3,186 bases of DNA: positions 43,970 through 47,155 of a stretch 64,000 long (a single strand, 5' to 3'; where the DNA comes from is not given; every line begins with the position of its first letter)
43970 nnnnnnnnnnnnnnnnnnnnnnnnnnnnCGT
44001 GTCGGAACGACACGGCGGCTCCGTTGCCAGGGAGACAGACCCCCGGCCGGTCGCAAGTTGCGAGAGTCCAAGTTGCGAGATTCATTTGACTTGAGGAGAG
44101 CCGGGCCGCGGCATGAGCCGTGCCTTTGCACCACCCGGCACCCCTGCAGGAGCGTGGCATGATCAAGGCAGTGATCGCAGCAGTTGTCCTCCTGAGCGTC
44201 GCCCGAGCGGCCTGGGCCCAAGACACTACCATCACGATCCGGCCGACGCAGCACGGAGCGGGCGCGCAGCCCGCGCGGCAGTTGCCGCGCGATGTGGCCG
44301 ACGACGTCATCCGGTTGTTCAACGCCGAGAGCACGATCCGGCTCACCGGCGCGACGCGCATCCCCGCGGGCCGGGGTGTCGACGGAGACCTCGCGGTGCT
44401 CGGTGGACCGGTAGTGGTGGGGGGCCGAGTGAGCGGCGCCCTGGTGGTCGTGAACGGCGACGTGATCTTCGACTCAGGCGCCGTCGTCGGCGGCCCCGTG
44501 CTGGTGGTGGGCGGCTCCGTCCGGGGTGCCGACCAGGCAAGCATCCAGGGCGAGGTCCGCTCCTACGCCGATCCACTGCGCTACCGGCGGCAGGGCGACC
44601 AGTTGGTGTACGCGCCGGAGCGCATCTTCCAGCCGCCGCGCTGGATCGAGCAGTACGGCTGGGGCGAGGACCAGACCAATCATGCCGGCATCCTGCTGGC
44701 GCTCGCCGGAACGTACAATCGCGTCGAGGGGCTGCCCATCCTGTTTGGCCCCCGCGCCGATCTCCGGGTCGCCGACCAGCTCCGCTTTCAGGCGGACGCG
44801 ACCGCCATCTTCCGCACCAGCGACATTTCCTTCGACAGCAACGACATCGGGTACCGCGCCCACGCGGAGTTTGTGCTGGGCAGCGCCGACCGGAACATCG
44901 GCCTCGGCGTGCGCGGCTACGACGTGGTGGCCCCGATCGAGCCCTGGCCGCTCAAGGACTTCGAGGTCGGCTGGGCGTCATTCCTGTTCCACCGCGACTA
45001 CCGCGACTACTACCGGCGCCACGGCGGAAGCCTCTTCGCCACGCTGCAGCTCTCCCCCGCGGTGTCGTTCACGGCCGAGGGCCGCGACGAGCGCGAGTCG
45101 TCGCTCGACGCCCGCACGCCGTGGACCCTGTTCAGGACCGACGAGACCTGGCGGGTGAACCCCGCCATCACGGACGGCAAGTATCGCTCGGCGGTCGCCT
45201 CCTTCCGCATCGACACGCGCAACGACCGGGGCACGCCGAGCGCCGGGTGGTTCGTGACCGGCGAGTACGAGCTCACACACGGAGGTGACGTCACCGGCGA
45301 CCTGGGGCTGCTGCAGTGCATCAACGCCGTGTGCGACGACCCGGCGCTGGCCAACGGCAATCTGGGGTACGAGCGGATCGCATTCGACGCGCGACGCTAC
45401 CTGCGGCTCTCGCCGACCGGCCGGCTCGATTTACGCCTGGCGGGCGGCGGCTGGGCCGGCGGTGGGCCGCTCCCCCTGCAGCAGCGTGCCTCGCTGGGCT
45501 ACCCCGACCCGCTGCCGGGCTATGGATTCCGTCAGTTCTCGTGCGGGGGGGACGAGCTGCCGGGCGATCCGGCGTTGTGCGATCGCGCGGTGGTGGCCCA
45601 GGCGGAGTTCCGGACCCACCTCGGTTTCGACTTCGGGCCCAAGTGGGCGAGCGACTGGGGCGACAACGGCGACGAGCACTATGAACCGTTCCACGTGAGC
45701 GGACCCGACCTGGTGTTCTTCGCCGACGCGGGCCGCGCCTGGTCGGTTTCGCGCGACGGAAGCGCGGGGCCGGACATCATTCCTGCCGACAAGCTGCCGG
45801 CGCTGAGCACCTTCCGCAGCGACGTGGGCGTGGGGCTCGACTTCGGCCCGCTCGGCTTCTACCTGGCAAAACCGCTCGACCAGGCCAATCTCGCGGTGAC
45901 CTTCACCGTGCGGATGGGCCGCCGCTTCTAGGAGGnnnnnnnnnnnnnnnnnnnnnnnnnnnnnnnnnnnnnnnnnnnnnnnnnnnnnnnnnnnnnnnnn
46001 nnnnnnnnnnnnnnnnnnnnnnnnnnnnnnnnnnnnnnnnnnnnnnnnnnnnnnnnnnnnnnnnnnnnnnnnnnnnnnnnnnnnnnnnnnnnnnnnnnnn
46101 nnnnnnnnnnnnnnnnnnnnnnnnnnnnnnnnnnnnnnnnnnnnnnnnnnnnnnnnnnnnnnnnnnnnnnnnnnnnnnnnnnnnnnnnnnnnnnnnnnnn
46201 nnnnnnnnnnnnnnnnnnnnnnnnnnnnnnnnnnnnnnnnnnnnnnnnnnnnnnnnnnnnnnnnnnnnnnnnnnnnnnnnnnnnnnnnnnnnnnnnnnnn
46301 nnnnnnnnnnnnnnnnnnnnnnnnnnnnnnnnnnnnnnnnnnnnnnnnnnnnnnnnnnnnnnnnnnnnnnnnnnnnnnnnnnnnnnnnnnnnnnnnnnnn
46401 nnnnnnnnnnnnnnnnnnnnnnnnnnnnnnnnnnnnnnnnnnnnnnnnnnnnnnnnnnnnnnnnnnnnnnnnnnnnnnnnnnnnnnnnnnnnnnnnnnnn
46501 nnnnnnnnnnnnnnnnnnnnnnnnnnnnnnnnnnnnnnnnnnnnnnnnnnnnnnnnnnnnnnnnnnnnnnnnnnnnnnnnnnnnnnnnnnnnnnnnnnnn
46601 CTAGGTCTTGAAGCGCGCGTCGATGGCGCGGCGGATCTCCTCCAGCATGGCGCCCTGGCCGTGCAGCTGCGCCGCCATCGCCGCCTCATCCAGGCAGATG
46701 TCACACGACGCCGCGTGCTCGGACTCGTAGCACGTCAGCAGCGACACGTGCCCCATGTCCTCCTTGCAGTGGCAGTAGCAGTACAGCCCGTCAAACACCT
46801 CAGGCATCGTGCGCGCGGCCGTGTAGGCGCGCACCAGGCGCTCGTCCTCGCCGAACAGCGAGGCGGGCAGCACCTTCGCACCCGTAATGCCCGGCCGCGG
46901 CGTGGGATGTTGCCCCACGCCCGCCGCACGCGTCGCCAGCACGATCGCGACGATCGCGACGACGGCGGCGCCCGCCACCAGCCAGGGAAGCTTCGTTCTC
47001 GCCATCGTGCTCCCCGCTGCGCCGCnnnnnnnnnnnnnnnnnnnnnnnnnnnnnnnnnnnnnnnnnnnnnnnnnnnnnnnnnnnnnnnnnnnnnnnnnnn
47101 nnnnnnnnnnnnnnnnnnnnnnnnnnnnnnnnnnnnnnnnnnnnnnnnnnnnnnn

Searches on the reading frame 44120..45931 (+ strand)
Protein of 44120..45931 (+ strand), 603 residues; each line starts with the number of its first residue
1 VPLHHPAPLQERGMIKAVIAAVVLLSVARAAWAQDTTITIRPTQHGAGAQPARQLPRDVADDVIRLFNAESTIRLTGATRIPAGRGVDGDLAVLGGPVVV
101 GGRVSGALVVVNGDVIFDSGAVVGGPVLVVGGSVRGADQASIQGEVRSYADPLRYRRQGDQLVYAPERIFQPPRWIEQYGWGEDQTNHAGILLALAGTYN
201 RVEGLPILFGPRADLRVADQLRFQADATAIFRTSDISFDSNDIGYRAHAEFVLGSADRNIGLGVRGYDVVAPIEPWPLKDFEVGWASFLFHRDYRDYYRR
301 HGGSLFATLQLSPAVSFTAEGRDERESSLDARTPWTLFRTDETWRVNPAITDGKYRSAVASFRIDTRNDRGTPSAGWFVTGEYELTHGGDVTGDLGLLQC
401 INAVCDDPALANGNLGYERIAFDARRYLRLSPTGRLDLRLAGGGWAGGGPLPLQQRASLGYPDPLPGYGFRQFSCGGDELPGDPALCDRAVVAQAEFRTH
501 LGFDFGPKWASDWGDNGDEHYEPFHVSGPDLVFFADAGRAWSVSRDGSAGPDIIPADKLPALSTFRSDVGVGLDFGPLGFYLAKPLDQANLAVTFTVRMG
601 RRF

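Call 78: search_protein_families(library=pfam, proteins=[window:44120-45931:+], max_evalue=0.00001)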
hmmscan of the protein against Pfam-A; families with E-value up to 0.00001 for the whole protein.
window:44120-45931:+ (603 aa): 1 family
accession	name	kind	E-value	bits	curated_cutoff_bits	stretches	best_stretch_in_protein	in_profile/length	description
PF01103.29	Omp85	-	2e-08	34.6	24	1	279-603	34-325/325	Omp85 superfamily domain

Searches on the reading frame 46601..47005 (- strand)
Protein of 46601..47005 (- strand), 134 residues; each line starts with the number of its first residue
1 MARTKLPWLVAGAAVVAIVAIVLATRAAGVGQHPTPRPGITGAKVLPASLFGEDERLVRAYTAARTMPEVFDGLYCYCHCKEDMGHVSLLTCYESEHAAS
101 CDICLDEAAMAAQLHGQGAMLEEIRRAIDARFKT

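Call 78: search_protein_families(library=pfam, proteins=[window:46601-47005:-], max_evalue=0.00001)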
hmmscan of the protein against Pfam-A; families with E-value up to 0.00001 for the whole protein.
window:46601-47005:- (134 aa): 1 family
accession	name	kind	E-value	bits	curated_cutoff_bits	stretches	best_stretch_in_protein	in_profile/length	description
PF13798.11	PCYCGC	-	1.4e-13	51.4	25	1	42-133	39-141/153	Protein of unknown function with PCYCGC motif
